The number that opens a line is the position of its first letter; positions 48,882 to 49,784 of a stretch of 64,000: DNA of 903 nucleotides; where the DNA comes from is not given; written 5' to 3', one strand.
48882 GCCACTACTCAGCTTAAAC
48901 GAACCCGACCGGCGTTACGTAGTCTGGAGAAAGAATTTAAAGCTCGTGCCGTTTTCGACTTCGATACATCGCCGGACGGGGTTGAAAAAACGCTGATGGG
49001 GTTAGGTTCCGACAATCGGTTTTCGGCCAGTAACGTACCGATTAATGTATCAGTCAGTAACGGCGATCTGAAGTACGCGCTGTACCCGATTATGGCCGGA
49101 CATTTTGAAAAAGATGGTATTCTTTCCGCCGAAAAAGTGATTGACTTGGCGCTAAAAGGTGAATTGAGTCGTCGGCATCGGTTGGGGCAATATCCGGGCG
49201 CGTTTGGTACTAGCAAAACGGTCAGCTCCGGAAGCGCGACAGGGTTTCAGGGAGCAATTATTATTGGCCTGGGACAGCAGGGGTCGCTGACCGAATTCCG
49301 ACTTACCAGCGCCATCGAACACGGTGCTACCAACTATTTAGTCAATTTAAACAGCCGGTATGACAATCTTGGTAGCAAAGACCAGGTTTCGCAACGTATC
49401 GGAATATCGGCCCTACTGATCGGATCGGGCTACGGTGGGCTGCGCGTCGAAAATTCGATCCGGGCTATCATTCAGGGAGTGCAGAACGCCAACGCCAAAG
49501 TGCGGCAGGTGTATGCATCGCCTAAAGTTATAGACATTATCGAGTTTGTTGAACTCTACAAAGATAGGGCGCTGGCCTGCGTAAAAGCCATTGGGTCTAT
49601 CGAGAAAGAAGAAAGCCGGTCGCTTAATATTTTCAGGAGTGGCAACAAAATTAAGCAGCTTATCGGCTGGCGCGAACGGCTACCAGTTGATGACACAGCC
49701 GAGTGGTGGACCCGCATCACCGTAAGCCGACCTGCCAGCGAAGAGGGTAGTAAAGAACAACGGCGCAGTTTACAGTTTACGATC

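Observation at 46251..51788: Stand-alone double-lipase / caspase-like (CHAT) / helical-sensor giant: candidate one-gene proteolytic defence or cell-death system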

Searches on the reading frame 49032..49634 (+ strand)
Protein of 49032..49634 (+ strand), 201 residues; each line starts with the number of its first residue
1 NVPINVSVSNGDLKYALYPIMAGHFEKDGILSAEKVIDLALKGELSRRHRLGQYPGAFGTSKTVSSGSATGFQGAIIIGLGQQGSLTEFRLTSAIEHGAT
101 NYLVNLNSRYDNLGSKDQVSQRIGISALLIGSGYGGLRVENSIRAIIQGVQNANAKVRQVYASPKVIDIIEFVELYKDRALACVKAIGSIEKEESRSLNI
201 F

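Call 65: search_solved_structures(query=A7, max_evalue=10, show_alignments=3)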
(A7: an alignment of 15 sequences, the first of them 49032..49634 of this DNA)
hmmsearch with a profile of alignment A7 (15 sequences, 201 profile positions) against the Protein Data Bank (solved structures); distinct sequences matched with E-value up to 10: 17.
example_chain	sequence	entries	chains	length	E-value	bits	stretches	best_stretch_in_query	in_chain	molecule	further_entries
5iz2_B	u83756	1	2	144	0.23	14.5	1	66-170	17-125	Major ampullate spidroin 1A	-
3ckk_A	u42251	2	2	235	0.8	12.7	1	105-141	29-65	tRNA (guanine-N(7)-)-methyltransferase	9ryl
8h0n_B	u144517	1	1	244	0.85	12.6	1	105-141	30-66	tRNA (guanine-N(7)-)-methyltransferase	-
8d58_A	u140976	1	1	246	0.86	12.6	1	105-141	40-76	tRNA (guanine-N(7)-)-methyltransferase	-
29ge_A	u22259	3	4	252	0.9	12.5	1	105-141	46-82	tRNA (guanine-N(7)-)-methyltransferase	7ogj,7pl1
8d59_A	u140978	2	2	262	0.95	12.4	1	105-141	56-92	tRNA (guanine-N(7)-)-methyltransferase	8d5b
8d9l_A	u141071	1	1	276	1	12.3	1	105-141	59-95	tRNA (guanine-N(7)-)-methyltransferase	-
7u20_A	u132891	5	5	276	1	12.3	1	105-141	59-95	tRNA (guanine-N(7)-)-methyltransferase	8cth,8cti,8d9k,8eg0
4mrq_A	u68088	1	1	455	1.2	12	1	27-83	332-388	Phosphomannomutase/phosphoglucomutase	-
4il8_A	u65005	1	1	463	1.3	12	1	27-83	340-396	Phosphomannomutase/phosphoglucomutase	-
2fkf_A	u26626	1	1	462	1.3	12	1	27-83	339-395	Phosphomannomutase/phosphoglucomutase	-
2h4l_X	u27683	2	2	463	1.3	12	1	27-83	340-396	Phosphomannomutase/phosphoglucomutase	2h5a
1k35_A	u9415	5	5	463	1.3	12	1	27-83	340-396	Phosphomannomutase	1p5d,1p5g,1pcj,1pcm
3rsm_A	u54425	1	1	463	1.3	12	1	27-83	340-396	Phosphomannomutase/phosphoglucomutase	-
2fkm_X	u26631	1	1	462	1.3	12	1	27-83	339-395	Phosphomannomutase/phosphoglucomutase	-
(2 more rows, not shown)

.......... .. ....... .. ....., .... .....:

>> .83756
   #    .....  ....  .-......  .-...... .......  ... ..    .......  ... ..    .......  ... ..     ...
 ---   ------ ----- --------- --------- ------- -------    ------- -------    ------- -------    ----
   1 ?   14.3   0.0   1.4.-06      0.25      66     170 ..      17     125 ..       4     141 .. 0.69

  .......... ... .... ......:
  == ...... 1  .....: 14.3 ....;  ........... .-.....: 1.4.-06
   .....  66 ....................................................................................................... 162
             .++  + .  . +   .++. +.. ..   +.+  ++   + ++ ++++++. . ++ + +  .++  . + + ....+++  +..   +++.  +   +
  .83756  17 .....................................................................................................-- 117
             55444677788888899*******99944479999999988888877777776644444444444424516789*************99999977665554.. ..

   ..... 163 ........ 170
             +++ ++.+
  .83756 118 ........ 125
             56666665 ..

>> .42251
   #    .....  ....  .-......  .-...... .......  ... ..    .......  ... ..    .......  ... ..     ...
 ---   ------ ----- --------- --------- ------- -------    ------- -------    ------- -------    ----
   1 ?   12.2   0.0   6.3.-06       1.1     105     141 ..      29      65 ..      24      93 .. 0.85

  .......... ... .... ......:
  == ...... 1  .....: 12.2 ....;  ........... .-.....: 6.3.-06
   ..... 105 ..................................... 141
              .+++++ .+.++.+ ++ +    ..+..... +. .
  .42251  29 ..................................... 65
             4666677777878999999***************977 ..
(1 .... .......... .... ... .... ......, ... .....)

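Call 66: search_protein_families(library=pfam, alignment_id=A7, max_evalue=1)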
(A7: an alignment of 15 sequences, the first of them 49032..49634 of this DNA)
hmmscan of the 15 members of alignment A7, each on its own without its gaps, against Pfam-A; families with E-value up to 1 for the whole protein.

A. member 1, window:49032-49634:+ (201 aa): 1 family
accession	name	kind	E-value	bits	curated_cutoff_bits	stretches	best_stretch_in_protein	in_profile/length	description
PF02789.23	Peptidase_M17_N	-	0.00018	21.8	23.4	1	25-100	5-80/129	Cytosol aminopeptidase family, N-terminal domain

B. families by the number of members that match (of 15 scanned): 7 families
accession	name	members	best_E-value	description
PF02789.23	Peptidase_M17_N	13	0.00018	Cytosol aminopeptidase family, N-terminal domain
PF19198.5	RsaA_NTD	1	0.011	RsaA N-terminal domain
PF06199.17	Phage_tail_2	1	0.042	Phage tail tube protein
PF20292.4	MC7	1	0.081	ABC-three component (ABC-3C) system Middle Component 7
PF04818.19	CID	1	0.15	CID domain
PF09986.15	DUF2225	1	0.18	Uncharacterized protein conserved in bacteria (DUF2225)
PF08172.17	CASP_C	1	0.31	CASP C terminal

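Call 71: search_protein_representatives(alignment_id=A7)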
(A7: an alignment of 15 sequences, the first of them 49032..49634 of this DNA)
Query: 15 sequences, 201 profile positions. Proteins with E-value up to 0.001 (for the whole library): 1465; up to 1e-10: 1250; up to 1e-30: 548. The best 150 are listed.
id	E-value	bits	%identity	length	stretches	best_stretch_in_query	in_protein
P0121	1.2e-85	302.7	-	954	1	2-200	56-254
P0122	1.3e-81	289.6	-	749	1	2-200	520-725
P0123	8.5e-80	283.6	-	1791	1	2-200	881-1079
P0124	1.1e-76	273.5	-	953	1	2-200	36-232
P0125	3.4e-76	271.9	-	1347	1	2-201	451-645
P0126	1.5e-75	269.7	-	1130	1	2-200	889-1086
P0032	1.9e-75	269.4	-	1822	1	1-200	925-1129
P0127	2.4e-75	269.1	-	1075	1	2-197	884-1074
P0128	2.6e-74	265.7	-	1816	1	3-200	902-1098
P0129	8.6e-74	264.0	-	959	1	2-200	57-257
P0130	2.3e-73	262.6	-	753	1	2-200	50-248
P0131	3.5e-73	262.0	-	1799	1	2-200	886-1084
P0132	1.9e-72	259.6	-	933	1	2-201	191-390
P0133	3.3e-72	258.8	-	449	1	2-200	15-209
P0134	3.7e-72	258.7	-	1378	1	2-200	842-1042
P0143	1.7e-70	253.2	-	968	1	2-199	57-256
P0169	5.0e-64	232.1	-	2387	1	2-200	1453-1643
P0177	5.7e-61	222.2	-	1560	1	2-199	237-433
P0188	1.2e-56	208.0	-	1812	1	2-196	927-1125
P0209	2.1e-51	190.9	-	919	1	3-200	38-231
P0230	4.2e-49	183.4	-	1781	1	3-195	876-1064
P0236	3.5e-47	177.1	-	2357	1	2-194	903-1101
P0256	1.6e-44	168.5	-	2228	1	4-200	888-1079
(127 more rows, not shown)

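Call 74: search_protein_families(library=pfam, proteins=[P0121, P0124, P0209, P0169, P0236, P0177], max_evalue=0.0001)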
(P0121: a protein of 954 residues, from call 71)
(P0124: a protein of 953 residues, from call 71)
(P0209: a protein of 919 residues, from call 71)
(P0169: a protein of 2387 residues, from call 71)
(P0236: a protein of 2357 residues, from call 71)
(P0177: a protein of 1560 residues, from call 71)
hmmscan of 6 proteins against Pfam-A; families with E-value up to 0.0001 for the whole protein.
P0121 (954 aa): 2 families
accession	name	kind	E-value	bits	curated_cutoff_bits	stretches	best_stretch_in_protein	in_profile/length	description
PF12770.12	CHAT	-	2e-30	106.7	24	1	340-614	3-289/289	CHAT domain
PF20308.4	TPR-S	-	1.2e-13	52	27.6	1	694-815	1-100/102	Tetratricopeptide Repeats-Sensor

P0124 (953 aa): 3 families
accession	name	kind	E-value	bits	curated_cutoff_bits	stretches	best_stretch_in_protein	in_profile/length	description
PF12770.12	CHAT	-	2.4e-32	113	24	1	317-593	2-289/289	CHAT domain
PF20308.4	TPR-S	-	2e-10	41.6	27.6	1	673-805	2-101/102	Tetratricopeptide Repeats-Sensor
PF01364.23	Peptidase_C25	-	2.7e-10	40.5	23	1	383-595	149-371/374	Peptidase family C25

P0209 (919 aa): 2 families
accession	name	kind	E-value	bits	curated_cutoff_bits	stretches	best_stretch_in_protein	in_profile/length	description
PF12770.12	CHAT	-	2.2e-23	83.6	24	1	316-592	3-289/289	CHAT domain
PF20308.4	TPR-S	-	3e-13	50.7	27.6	1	674-792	3-100/102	Tetratricopeptide Repeats-Sensor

P0169 (2387 aa): 5 families
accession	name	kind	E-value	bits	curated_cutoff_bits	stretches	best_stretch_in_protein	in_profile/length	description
PF20703.3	nSTAND1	-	1e-74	252.9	27.1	1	15-464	1-373/379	Novel STAND NTPase 1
PF24096.1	DUF7379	-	1.6e-23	84.1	33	1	743-825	1-91/191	Domain of unknown function (DUF7379)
PF12770.12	CHAT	-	2.4e-23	83.4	24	1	1729-2002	3-289/289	CHAT domain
PF02450.21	LCAT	-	1.5e-05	24.9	21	1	1143-1264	86-203/392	Lecithin:cholesterol acyltransferase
PF13191.12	AAA_16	-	7.5e-05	23.7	32.6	0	30-168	2-148/167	AAA ATPase domain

P0236 (2357 aa): 3 families
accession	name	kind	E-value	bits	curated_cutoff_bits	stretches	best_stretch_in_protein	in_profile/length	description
PF24096.1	DUF7379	-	1e-54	185.8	33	3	178-258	1-90/191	Domain of unknown function (DUF7379)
PF12770.12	CHAT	-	3.8e-32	112.3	24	1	1204-1485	3-289/289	CHAT domain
PF02450.21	LCAT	-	2.2e-10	40.8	21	1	571-716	61-209/392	Lecithin:cholesterol acyltransferase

P0177 (1560 aa): 3 families
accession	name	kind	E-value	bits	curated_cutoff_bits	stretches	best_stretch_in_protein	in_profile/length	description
PF12770.12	CHAT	-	3.4e-30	105.9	24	1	514-790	1-289/289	CHAT domain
PF13676.11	TIR_2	-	9.1e-17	62.1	28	1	1051-1172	1-109/122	TIR domain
PF01582.25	TIR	-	1.2e-06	28.9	21.3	1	1057-1153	9-97/179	TIR domain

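Call 77: find_encoding_contigs(protein=P0129, flank=8000, max_places=4)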
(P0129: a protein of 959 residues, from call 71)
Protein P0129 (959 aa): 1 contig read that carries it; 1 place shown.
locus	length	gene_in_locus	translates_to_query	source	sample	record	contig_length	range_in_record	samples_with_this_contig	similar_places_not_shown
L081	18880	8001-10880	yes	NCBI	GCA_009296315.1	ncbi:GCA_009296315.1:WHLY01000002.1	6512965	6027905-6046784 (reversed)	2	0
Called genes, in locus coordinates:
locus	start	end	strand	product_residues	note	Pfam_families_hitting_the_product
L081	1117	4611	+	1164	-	PF13676:TIR_2, PF20703:nSTAND1, PF23952:LRR_EndoS (faint), PF12799:LRR_4 (faint), PF25019:LRR_R13L1-DRL21 (faint)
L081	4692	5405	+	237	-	-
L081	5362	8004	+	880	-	PF24096:DUF7379, PF02450:LCAT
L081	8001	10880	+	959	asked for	PF12770:CHAT, PF20308:TPR-S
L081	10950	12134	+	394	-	PF00656:Peptidase_C14, PF01582:TIR (weak), PF13676:TIR_2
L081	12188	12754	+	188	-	-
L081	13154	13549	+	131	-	PF08937:ThsB_TIR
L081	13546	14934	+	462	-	PF13281:MAP3K_TRAF_bd, PF20308:TPR-S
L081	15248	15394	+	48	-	-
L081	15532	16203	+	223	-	-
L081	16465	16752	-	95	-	PF01381:HTH_3, PF12844:HTH_19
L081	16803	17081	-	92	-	PF05015:HigB-like_toxin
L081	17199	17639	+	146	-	PF00717:Peptidase_S24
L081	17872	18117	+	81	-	PF07929:PRiA4_ORF3 (weak)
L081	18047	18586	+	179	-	PF07929:PRiA4_ORF3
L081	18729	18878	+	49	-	-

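Call 78: find_encoding_contigs(protein=P0177, flank=8000, max_places=4)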
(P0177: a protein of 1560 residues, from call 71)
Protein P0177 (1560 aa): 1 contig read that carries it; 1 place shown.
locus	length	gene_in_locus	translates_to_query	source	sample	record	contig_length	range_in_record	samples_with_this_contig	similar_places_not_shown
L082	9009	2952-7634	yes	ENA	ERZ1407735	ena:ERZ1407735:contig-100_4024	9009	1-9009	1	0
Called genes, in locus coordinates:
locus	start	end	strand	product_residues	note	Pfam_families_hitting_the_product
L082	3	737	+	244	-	?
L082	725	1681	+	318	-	PF00158:Sigma54_activat (faint), PF07724:AAA_2, PF00004:AAA, PF05729:NACHT (faint), PF07728:AAA_5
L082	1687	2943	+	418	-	PF05762:VWA_CoxE (faint)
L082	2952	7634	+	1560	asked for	PF12770:CHAT, PF01582:TIR (weak), PF13676:TIR_2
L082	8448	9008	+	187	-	?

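Call 80: find_encoding_contigs(protein=P0169, flank=8000, max_places=4)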
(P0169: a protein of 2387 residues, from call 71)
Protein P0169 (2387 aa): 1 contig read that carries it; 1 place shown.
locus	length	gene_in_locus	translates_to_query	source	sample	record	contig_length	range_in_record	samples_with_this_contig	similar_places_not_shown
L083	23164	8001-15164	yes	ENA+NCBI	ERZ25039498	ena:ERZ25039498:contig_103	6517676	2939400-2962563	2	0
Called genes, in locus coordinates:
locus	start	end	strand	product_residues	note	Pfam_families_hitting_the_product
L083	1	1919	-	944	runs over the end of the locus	PF00515:TPR_1 (faint), PF07719:TPR_2 (faint), PF13174:TPR_6 (faint), PF13374:TPR_10 (faint), PF13424:TPR_12 (weak), PF12770:CHAT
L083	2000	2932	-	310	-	-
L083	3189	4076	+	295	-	PF01569:PAP2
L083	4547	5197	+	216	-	PF01852:START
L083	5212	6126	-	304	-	PF00294:PfkB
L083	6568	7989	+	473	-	PF13676:TIR_2 (faint)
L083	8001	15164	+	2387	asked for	PF20703:nSTAND1, PF24096:DUF7379, PF02450:LCAT (weak), PF12770:CHAT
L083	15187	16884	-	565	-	PF00732:GMC_oxred_N, PF05199:GMC_oxred_C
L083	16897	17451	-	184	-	PF13618:Gluconate_2-dh3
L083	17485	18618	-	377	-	PF00578:AhpC-TSA, PF08534:Redoxin, PF00085:Thioredoxin (faint), PF20029:DUF6436 (faint), PF13098:Thioredoxin_2 (faint), PF08534:Redoxin, PF00578:AhpC-TSA, PF13905:Thioredoxin_8 (weak)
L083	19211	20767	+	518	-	PF00884:Sulfatase, PF01663:Phosphodiest, PF16347:SGSH_C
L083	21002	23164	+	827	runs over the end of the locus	PF14498:Glyco_hyd_65N_2, PF22124:Glyco_hydro_95_cat, PF21307:Glyco_hydro_95_C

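Call 81: find_encoding_contigs(protein=P0121, flank=8000, max_places=4)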
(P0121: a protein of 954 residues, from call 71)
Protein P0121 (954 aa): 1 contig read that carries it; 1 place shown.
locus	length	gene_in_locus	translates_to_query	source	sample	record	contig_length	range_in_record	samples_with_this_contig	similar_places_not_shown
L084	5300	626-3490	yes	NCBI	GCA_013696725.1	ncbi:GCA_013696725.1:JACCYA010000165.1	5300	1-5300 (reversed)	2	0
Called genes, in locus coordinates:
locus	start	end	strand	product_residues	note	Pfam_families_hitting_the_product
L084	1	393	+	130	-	?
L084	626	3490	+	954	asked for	PF12770:CHAT, PF20308:TPR-S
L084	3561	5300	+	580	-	PF13424:TPR_12 (faint), PF07730:HisKA_3, PF02518:HATPase_c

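Call 91: search_protein_families(library=pfam, proteins=[L083:6568-7986:+, L081:4692-5402:+, L081:12188-12751:+, P0256], max_evalue=0.001)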
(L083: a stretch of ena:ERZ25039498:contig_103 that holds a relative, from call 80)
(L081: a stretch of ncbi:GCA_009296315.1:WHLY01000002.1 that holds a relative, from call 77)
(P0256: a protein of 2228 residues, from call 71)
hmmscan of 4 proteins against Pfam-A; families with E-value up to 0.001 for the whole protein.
L083:6568-7986:+ (473 aa): 1 family
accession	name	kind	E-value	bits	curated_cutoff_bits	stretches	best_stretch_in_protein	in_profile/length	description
PF13676.11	TIR_2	-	2.2e-05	25.4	28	1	49-109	22-83/122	TIR domain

L081:4692-5402:+ (237 aa): 0 families

L081:12188-12751:+ (188 aa): 0 families

P0256 (2228 aa): 4 families
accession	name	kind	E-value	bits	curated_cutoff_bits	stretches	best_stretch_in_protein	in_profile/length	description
PF12770.12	CHAT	-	2.4e-24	86.7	24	1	1164-1439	4-289/289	CHAT domain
PF24096.1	DUF7379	-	6.3e-20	72.4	33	1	166-265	1-92/191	Domain of unknown function (DUF7379)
PF04909.20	Amidohydro_2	-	2.7e-10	40.9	26.4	1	2015-2216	109-286/289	Amidohydrolase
PF02450.21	LCAT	-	2.1e-06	27.7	21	1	579-675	85-184/392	Lecithin:cholesterol acyltransferase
